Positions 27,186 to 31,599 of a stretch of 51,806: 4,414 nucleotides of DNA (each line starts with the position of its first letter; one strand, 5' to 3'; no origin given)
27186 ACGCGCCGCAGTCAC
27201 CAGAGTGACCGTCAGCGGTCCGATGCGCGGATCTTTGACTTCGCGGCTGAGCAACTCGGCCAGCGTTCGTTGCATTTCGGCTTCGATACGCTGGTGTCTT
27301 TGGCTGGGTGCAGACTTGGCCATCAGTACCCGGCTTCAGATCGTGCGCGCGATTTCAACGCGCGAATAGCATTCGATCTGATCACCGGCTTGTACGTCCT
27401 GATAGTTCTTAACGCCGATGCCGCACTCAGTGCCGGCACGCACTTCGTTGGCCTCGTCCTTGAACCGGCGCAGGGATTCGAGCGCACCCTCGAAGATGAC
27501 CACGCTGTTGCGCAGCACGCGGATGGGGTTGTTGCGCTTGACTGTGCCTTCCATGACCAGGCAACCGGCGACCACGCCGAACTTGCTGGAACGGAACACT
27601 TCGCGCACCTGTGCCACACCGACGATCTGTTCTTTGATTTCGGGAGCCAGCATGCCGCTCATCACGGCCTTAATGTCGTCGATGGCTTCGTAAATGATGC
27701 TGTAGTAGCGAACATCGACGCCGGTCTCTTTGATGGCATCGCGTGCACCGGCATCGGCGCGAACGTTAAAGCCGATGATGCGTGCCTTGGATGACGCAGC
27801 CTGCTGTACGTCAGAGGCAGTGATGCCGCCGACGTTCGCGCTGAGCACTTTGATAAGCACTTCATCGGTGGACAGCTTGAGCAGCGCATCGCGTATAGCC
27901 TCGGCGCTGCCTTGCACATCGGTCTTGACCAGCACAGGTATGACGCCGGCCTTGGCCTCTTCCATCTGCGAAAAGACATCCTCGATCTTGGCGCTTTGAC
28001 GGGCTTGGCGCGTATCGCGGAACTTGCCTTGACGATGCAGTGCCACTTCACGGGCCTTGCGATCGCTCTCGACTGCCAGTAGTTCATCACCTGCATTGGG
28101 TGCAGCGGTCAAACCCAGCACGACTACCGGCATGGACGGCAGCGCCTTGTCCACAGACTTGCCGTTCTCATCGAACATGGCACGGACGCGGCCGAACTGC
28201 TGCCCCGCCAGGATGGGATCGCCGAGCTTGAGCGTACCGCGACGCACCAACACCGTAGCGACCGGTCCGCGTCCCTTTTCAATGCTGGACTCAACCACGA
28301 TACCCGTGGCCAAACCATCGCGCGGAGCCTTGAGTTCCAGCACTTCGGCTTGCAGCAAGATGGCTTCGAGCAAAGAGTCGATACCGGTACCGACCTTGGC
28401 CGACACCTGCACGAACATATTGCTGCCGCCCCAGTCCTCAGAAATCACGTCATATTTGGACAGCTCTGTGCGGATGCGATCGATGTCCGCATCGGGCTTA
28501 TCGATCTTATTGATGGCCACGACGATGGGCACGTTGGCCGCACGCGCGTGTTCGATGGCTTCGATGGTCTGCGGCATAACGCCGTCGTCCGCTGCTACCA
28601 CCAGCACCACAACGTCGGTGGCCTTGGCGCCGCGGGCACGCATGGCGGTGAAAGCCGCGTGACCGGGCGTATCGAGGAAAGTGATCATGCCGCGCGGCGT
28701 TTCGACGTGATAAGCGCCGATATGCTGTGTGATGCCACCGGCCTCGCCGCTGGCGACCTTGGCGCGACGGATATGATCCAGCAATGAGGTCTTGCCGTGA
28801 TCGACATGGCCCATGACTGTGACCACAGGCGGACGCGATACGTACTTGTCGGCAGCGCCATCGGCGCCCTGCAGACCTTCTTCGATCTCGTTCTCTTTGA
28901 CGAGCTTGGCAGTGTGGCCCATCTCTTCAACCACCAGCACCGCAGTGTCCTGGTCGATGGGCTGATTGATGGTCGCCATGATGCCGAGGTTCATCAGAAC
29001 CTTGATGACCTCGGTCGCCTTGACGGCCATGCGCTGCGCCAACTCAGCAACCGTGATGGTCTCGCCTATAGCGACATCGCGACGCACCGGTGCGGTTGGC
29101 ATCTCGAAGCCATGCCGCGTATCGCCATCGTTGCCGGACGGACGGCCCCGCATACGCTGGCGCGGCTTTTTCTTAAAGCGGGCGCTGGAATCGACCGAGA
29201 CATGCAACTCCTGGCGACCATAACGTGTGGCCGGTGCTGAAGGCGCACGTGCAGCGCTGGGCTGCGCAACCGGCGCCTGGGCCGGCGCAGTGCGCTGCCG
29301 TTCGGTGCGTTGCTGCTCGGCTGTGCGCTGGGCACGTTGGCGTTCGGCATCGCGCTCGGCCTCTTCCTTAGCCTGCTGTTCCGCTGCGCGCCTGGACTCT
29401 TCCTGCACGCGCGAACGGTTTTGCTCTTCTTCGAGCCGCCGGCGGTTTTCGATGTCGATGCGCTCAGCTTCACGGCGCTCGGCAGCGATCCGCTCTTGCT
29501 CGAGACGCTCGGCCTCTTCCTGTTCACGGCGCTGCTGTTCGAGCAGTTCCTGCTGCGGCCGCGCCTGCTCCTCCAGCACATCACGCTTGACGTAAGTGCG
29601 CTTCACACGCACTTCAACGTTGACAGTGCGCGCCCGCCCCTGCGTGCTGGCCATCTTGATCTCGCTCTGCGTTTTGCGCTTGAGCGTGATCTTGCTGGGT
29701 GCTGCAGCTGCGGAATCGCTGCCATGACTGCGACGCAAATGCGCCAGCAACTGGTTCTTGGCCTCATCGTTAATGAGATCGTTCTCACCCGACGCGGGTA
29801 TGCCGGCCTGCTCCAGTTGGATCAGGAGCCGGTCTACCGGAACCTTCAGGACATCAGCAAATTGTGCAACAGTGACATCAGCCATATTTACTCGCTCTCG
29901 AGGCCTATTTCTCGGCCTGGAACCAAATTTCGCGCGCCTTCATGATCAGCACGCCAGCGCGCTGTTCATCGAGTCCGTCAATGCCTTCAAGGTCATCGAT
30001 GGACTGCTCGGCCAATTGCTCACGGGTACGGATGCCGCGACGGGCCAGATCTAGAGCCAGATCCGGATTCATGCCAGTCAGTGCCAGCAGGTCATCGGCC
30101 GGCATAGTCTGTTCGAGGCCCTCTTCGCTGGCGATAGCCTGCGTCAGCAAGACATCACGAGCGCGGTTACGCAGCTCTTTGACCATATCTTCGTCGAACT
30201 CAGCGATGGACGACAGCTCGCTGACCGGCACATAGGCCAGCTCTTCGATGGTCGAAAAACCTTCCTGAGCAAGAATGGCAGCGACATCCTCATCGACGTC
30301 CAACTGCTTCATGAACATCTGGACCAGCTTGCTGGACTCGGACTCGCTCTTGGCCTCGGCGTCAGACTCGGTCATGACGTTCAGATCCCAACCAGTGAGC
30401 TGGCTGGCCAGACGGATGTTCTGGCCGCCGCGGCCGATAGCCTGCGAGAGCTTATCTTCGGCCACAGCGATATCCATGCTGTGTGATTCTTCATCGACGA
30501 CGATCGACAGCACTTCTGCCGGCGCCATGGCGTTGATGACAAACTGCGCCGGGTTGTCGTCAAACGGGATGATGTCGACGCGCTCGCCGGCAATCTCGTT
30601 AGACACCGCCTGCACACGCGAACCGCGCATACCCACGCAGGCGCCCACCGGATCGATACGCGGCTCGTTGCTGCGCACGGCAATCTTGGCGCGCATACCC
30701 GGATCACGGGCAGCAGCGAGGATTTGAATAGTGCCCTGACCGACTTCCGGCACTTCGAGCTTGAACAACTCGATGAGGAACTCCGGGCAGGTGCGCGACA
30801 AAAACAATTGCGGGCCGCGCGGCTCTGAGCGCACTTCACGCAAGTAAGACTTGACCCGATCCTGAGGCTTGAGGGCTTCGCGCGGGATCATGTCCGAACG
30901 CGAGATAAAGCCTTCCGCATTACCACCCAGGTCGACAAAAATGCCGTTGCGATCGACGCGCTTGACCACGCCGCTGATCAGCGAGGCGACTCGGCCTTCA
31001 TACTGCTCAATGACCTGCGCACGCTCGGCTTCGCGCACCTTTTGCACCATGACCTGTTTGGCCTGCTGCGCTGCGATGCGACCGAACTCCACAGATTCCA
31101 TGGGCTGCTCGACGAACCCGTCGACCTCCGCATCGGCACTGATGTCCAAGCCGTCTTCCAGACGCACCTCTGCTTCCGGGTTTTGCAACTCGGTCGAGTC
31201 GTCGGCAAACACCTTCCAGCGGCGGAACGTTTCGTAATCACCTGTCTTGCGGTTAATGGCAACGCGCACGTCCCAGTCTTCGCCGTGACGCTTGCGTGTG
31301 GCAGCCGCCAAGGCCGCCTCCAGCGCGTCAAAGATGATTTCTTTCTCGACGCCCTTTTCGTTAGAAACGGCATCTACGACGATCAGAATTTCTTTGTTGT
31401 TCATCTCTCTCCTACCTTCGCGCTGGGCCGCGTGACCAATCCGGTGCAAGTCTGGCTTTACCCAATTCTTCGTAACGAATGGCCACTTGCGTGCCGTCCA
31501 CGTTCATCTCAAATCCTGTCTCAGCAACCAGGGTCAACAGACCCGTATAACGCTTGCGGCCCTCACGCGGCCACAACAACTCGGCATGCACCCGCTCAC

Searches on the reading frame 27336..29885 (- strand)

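Call 9: search_protein_families(library=pfam, proteins=[window:27336-29885:-], max_evalue=0.001)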
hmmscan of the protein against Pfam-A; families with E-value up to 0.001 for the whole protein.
window:27336-29885:- (849 aa): 9 families
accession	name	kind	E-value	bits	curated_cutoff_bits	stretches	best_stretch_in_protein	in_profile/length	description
PF11987.13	IF-2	-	1.2e-37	128.8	27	1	626-739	4-117/117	Translation-initiation factor 2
PF00009.33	GTP_EFTU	-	2e-35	122.5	26.5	1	355-510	6-183/188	Elongation factor Tu GTP binding domain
PF22042.2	EF-G_D2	-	1.1e-30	105.9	27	1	526-604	2-83/84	Elongation factor G domain 2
PF04760.21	IF2_N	-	9.5e-26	89.8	25.3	2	275-325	2-53/53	Translation initiation factor IF-2, N-terminal region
PF08364.16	IF2_assoc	-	2.9e-15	56.6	24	1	63-101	1-39/39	Bacterial translation initiation factor IF-2 associated region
PF01926.29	MMR_HSR1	-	1.3e-10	41.8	21.9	1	355-460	2-113/113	50S ribosome-binding GTPase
PF03144.31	GTP_EFTU_D2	-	5.9e-09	36.7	30.3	1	770-837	1-72/73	Elongation factor Tu domain 2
PF00071.28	Ras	-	0.00038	20.5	21.6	1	356-511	3-158/162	Ras family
PF02421.24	FeoB_N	-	0.00081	19.4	27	0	355-508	3-155/156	Ferrous iron transport protein B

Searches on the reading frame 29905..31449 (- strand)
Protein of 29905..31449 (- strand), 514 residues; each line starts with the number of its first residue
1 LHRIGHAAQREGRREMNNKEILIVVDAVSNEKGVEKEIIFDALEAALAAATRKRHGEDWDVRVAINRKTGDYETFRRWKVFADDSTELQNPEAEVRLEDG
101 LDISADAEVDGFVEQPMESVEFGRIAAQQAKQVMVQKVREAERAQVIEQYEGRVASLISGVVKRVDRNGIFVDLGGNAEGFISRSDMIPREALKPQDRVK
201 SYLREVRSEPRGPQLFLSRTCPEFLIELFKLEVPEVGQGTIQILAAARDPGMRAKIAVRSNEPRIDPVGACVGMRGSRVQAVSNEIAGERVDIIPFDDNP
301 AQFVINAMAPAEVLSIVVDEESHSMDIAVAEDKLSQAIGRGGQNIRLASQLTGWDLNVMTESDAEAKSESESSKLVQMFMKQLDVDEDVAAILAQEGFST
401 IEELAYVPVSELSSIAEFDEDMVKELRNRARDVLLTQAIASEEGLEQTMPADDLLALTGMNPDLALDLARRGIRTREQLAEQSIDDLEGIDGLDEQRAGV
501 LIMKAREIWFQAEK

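Call 9: search_protein_families(library=pfam, proteins=[window:29905-31449:-], max_evalue=0.001)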
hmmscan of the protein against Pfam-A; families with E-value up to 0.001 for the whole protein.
window:29905-31449:- (514 aa): 5 families
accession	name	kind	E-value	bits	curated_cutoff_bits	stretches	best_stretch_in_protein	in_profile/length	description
PF08529.16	NusA_N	-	3.1e-36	124.6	23.8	1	20-143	1-118/119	NusA N-terminal domain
PF13184.12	KH_5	-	8.6e-29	99.9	27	1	250-317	1-68/69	NusA-like KH domain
PF14520.12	HHH_5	-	2.7e-13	50.6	27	1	452-507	2-57/57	Helix-hairpin-helix domain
PF00575.29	S1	-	5.9e-09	36.6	22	1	158-215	8-71/74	S1 RNA binding domain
PF23095.1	KH_NusA_C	-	8.5e-05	23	34.2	1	332-360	8-38/59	Transcription termination/antitermination protein NusA, KH domain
